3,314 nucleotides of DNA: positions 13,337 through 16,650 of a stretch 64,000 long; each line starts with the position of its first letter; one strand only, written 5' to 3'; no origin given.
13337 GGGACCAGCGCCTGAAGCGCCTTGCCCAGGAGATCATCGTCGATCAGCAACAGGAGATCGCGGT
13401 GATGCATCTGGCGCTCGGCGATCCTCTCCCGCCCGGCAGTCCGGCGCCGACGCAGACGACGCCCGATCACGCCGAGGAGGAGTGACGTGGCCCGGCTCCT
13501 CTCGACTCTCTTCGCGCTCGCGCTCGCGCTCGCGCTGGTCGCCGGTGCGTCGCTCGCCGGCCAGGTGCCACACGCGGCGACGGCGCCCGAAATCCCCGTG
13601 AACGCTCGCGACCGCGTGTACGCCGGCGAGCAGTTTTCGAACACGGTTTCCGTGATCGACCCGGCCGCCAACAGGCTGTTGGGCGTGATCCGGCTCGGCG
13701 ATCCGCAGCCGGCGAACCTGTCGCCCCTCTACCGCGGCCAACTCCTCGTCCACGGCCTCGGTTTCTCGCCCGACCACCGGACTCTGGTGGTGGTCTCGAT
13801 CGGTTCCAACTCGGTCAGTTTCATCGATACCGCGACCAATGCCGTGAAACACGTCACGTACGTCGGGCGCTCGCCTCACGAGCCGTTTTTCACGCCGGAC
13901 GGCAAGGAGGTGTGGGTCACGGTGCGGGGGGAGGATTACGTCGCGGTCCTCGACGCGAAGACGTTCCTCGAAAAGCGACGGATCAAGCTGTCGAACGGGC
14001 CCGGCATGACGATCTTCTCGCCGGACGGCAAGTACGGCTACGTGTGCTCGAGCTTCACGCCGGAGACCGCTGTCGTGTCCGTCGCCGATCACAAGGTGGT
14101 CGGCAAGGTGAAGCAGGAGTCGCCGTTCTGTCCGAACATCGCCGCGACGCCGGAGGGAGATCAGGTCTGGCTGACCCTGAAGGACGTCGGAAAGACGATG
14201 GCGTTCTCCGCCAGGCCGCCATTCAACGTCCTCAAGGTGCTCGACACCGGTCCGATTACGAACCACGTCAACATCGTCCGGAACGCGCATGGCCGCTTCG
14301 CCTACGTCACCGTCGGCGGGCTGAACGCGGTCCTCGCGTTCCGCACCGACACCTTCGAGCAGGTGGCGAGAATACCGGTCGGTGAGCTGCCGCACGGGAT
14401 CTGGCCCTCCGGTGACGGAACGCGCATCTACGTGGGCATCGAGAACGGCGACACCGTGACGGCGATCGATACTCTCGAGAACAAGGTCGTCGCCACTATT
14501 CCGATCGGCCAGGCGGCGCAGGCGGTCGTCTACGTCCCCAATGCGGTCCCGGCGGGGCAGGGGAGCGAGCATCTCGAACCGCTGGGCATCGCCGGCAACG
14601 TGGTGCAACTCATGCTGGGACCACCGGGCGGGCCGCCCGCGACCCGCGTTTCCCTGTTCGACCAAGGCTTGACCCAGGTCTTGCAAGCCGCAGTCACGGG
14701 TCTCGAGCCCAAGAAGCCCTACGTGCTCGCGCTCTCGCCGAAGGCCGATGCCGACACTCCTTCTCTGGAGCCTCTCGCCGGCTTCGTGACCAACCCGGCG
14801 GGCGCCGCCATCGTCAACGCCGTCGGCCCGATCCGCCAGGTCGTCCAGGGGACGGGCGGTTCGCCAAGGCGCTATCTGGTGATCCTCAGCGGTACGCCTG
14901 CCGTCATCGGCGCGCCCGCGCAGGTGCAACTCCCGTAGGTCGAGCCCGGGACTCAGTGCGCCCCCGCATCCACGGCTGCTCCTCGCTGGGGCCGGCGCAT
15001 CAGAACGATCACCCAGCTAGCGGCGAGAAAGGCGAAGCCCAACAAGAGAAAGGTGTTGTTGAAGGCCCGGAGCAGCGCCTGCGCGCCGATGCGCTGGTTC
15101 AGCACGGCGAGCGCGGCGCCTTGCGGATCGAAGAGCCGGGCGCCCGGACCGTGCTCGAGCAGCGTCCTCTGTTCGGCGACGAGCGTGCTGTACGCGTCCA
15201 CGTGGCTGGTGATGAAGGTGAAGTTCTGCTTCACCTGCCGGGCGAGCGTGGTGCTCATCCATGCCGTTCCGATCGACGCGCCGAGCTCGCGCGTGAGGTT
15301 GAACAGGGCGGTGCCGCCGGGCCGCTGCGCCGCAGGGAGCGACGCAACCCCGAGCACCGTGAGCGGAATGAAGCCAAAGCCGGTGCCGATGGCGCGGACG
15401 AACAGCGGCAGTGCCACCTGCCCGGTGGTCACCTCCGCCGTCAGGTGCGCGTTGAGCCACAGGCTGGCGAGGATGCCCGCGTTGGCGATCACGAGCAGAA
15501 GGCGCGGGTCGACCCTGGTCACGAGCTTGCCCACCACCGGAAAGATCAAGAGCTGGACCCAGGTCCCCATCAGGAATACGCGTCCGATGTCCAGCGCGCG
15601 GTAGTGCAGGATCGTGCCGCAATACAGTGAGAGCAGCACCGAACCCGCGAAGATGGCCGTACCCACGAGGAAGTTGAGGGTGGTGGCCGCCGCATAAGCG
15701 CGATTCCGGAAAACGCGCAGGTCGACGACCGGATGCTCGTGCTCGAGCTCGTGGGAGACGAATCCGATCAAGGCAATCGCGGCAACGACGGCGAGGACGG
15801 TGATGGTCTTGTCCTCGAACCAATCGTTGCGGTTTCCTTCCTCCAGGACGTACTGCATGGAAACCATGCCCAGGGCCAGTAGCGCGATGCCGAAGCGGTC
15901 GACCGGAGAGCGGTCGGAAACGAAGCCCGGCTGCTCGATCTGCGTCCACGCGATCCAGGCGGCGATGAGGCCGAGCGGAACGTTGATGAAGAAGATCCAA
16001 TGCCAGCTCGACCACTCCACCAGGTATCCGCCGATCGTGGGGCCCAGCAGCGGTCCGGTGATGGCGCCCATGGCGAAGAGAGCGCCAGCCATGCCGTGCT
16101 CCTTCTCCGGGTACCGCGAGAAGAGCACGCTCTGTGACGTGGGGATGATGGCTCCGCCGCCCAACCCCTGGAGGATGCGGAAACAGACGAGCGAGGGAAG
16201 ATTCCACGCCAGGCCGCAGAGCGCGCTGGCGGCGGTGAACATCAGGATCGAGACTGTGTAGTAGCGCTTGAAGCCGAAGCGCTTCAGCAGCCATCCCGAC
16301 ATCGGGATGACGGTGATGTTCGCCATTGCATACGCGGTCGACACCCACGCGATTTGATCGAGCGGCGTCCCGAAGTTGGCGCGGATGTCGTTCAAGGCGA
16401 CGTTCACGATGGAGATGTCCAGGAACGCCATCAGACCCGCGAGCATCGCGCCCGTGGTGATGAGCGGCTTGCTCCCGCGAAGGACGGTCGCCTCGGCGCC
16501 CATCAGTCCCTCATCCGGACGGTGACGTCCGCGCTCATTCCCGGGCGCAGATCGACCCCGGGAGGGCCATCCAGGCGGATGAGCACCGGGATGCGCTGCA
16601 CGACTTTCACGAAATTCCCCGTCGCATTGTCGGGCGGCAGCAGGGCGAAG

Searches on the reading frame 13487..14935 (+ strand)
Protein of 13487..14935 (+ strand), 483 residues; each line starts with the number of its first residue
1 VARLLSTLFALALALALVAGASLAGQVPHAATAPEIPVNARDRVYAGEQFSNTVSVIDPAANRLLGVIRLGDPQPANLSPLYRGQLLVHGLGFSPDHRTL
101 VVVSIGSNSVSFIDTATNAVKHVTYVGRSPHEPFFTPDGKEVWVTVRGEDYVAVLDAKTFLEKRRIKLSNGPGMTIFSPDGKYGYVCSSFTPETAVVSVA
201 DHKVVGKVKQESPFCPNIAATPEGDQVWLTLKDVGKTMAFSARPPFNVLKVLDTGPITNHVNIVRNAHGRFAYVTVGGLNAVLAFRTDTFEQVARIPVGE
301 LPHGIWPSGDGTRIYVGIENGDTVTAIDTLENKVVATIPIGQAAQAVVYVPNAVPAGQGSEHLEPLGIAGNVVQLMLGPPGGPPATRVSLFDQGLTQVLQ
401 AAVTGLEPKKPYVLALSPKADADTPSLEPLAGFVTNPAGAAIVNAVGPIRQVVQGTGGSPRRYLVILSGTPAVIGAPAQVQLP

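Call 63: search_protein_families(library=pfam, proteins=[window:13487-14935:+], max_evalue=0.00001)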
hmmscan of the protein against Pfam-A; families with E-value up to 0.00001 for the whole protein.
window:13487-14935:+ (483 aa): 4 families
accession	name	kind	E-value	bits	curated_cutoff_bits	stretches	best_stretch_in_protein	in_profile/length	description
PF21783.3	YNCE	-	2.5e-10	40.6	27.1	0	99-183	42-125/339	YNCE-like beta-propeller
PF02239.22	Cytochrom_D1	-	4.6e-09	35.7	25.5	0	107-183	292-363/368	Cytochrome D1 heme domain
PF10282.15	Lactonase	-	9.6e-08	32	21.7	1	129-327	144-318/344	Lactonase, 7-bladed beta-propeller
PF25174.1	Beta-prop_THOC3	-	1.3e-07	31.4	305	0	88-225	49-184/272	THOC3 beta-propeller domain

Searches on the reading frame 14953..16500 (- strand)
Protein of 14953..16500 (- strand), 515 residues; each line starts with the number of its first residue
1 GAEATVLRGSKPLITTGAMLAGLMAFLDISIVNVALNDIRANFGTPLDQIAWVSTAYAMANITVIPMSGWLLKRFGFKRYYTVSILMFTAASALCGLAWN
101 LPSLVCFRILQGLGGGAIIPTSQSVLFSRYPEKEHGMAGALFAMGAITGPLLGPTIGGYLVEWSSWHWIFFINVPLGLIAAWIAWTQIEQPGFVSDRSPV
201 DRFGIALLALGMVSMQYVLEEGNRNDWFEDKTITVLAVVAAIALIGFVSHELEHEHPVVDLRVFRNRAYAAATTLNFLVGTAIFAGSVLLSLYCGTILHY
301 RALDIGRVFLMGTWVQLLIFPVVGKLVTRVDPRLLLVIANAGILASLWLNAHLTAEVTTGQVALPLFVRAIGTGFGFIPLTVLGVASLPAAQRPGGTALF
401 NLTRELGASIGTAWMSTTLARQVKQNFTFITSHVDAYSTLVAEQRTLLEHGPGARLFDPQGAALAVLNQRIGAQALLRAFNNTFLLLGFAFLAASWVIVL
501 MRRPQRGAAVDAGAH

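Call 42: search_protein_families(library=pfam, proteins=[window:14953-16500:-], max_evalue=0.00001)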
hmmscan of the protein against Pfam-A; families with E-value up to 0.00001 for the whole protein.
window:14953-16500:- (515 aa): 1 family
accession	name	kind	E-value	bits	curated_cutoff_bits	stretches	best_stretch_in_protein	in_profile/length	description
PF07690.21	MFS_1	-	2.9e-50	171.6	33.4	1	19-412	2-347/347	Major Facilitator Superfamily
